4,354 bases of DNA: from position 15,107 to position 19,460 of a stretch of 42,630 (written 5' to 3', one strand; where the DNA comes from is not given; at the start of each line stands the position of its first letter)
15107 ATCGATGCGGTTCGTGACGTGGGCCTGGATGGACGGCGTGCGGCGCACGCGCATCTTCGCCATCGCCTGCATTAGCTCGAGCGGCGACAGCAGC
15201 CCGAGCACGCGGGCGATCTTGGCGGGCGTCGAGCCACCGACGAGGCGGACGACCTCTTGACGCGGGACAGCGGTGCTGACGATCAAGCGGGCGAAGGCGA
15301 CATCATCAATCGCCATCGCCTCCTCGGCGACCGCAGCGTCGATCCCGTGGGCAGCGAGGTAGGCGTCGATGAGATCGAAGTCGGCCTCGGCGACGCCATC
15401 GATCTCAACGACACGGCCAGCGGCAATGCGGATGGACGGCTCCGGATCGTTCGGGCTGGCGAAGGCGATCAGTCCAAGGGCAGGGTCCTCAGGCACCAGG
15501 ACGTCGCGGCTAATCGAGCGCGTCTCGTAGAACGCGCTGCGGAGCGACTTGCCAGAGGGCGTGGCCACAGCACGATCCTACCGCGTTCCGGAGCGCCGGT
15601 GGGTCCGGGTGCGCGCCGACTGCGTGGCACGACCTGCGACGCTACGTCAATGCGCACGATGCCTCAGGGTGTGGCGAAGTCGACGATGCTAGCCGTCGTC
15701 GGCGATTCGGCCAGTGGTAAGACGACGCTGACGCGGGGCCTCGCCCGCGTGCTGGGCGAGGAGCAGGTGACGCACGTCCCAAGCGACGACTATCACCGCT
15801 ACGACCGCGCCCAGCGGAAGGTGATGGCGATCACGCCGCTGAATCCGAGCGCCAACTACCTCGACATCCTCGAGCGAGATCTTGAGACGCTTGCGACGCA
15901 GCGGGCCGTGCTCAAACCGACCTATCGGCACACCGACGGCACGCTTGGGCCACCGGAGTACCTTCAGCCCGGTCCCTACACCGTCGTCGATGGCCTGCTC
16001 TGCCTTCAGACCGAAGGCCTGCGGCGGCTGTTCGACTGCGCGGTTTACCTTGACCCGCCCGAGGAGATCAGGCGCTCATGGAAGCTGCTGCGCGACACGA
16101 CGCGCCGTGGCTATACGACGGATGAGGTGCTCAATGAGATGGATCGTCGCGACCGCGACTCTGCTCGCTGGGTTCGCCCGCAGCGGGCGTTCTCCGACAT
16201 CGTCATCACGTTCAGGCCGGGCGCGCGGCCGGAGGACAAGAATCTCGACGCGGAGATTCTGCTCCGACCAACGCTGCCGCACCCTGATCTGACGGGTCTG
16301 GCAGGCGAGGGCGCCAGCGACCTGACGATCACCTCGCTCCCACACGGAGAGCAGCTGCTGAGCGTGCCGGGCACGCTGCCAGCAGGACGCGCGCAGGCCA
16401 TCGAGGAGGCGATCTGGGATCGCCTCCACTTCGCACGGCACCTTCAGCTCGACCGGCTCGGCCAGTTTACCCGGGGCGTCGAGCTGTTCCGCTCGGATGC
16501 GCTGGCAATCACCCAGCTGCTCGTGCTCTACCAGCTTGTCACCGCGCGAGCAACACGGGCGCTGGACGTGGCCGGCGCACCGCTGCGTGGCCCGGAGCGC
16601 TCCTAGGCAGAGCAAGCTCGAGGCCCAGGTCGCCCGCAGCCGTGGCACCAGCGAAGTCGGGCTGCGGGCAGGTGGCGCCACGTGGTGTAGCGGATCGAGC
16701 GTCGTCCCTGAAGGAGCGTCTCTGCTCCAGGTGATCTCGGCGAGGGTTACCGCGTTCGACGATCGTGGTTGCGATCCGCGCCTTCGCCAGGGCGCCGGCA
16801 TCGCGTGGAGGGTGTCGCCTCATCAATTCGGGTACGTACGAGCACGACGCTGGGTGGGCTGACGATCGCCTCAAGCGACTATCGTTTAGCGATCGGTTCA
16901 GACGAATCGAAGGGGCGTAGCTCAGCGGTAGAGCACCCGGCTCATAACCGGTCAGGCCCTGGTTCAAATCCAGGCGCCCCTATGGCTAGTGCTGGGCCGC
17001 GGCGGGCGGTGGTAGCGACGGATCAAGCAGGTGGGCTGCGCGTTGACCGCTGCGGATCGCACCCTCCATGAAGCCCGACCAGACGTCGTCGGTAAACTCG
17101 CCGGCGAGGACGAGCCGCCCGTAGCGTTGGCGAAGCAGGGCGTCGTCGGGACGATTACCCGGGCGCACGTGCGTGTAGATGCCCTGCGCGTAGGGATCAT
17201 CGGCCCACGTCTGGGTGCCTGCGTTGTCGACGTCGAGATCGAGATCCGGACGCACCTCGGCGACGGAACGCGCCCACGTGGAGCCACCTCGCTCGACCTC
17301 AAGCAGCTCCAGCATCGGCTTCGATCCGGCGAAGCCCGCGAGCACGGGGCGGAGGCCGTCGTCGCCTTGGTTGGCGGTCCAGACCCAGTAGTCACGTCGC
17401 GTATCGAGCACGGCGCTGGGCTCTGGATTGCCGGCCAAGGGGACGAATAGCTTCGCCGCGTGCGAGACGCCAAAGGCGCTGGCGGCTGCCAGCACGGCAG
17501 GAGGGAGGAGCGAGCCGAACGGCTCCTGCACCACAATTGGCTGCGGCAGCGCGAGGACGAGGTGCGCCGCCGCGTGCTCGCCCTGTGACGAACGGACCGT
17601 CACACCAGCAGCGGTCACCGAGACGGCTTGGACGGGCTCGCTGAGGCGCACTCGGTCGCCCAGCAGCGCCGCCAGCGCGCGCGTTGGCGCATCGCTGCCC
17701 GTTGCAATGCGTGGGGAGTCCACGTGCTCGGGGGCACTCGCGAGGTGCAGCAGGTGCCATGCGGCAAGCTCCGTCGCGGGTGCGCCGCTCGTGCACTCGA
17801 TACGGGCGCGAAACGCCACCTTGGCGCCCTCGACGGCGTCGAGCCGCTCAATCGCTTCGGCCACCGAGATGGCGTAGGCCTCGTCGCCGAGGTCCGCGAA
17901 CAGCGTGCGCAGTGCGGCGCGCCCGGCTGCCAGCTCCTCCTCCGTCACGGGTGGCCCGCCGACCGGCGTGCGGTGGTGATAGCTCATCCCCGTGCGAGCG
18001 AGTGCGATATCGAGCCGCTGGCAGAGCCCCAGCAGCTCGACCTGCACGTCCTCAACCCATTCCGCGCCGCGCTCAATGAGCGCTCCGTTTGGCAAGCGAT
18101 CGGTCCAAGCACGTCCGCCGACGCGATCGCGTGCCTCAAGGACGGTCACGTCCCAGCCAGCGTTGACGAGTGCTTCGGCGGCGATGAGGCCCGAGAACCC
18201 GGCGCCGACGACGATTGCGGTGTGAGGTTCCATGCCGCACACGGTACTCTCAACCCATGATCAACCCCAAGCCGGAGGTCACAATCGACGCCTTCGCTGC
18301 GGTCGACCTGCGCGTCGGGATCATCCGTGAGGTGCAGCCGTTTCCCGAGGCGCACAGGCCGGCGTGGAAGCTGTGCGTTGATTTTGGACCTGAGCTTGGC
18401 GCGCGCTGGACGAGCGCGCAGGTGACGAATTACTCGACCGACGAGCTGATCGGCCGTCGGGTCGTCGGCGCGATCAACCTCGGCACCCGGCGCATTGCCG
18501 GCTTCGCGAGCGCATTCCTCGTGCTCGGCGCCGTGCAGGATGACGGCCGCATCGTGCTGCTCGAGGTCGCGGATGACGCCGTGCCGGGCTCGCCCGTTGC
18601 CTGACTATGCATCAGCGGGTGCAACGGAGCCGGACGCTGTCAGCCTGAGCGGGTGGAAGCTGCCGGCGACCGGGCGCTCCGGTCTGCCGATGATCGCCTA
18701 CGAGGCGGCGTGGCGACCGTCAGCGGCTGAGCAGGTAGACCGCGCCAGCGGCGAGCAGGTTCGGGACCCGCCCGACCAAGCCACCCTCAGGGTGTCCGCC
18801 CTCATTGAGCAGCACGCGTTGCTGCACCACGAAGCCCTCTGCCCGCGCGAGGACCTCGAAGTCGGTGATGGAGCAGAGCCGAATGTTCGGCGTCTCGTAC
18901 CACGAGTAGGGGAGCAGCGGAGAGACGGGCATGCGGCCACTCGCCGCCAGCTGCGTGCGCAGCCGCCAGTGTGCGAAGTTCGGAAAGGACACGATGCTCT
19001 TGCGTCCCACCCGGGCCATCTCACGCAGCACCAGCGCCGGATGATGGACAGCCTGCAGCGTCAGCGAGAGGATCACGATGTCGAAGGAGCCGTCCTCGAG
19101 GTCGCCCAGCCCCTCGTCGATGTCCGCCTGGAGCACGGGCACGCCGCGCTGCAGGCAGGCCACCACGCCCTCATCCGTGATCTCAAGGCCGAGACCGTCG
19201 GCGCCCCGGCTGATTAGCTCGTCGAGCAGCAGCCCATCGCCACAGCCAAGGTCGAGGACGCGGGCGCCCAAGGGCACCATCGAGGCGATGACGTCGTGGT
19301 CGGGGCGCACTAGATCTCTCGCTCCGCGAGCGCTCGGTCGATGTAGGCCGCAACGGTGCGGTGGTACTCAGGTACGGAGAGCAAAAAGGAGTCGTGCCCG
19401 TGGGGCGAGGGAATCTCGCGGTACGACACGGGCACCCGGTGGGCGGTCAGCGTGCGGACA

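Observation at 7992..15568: Shell-less eight-gene B12 diol/glycerol dehydratase operon wired to an epoxide-hydrolase-type hydrolase and three SDR-type genes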

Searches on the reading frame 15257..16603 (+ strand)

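Call 11: search_protein_families(library=pfam, proteins=[window:15257-16603:+], max_evalue=0.001)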
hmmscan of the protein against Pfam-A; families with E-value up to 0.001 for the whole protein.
window:15257-16603:+ (449 aa): 2 families
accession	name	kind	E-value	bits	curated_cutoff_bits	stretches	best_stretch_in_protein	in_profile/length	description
PF00485.24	PRK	-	1.2e-30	107.3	22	1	145-318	2-188/196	Phosphoribulokinase / Uridine kinase family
PF13671.12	AAA_33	-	0.00079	20.2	27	0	144-193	1-46/143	AAA domain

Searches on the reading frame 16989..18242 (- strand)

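Call 11: search_protein_families(library=pfam, proteins=[window:16989-18242:-], max_evalue=0.001)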
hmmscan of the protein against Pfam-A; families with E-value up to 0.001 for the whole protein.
window:16989-18242:- (418 aa): 8 families
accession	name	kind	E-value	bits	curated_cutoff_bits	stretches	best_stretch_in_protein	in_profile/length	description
PF01593.30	Amino_oxidase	-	4e-46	158.6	19.8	1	16-404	1-440/443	Flavin containing amine oxidoreductase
PF13450.12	NAD_binding_8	-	5e-13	49.6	21.9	1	11-66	1-55/68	NAD(P)-binding Rossmann-like domain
PF07992.20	Pyr_redox_2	-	1.5e-05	25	26.1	1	6-47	142-182/291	Pyridine nucleotide-disulphide oxidoreductase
PF00070.33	Pyr_redox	-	1.9e-05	25.5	22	1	9-42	2-35/82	Pyridine nucleotide-disulphide oxidoreductase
PF01266.30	DAO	-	8.7e-05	22.6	27.9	1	10-231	3-201/353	FAD dependent oxidoreductase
PF03486.20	HI0933_like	-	0.00071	19.5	50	0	8-42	2-36/244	HI0933-like protein Rossmann domain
PF13454.12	NAD_binding_9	-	0.00086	19.8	21.8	0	11-55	2-50/155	FAD-NAD(P)-binding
PF01946.23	Thi4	-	0.00091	19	26.2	0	10-47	21-59/235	Thi4 family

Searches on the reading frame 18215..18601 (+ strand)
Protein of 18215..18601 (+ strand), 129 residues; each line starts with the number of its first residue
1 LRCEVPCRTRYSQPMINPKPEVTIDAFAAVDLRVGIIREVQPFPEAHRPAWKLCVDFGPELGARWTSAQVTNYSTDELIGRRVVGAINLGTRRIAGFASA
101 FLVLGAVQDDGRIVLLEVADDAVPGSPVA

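Call 24: search_protein_families(library=pfam, proteins=[window:18215-18601:+], max_evalue=0.001)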
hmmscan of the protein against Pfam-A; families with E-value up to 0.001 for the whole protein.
window:18215-18601:+ (129 aa): 1 family
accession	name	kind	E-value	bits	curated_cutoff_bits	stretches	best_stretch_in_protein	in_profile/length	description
PF01588.26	tRNA_bind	-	5.2e-09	36.5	27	1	32-126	1-95/96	Putative tRNA binding domain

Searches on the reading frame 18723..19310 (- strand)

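Call 11: search_protein_families(library=pfam, proteins=[window:18723-19310:-], max_evalue=0.001)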
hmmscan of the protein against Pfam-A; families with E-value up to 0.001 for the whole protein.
window:18723-19310:- (196 aa): 6 families
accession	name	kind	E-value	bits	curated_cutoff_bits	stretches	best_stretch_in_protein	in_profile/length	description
PF07021.18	MetW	-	9.4e-65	218.3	21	1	2-194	1-193/193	Methionine biosynthesis protein MetW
PF08241.18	Methyltransf_11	-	3.5e-13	50.4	21.2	1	19-103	1-88/95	Methyltransferase domain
PF13847.12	Methyltransf_31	-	5.5e-11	42.8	27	1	15-104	4-103/145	Methyltransferase domain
PF13649.12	Methyltransf_25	-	6.1e-10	40.1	27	1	18-103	1-94/97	Methyltransferase domain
PF13489.12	Methyltransf_23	-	7.7e-09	35.9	27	1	14-163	22-162/164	Methyltransferase domain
PF08242.18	Methyltransf_12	-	9.4e-07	29.9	30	1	19-101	1-91/98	Methyltransferase domain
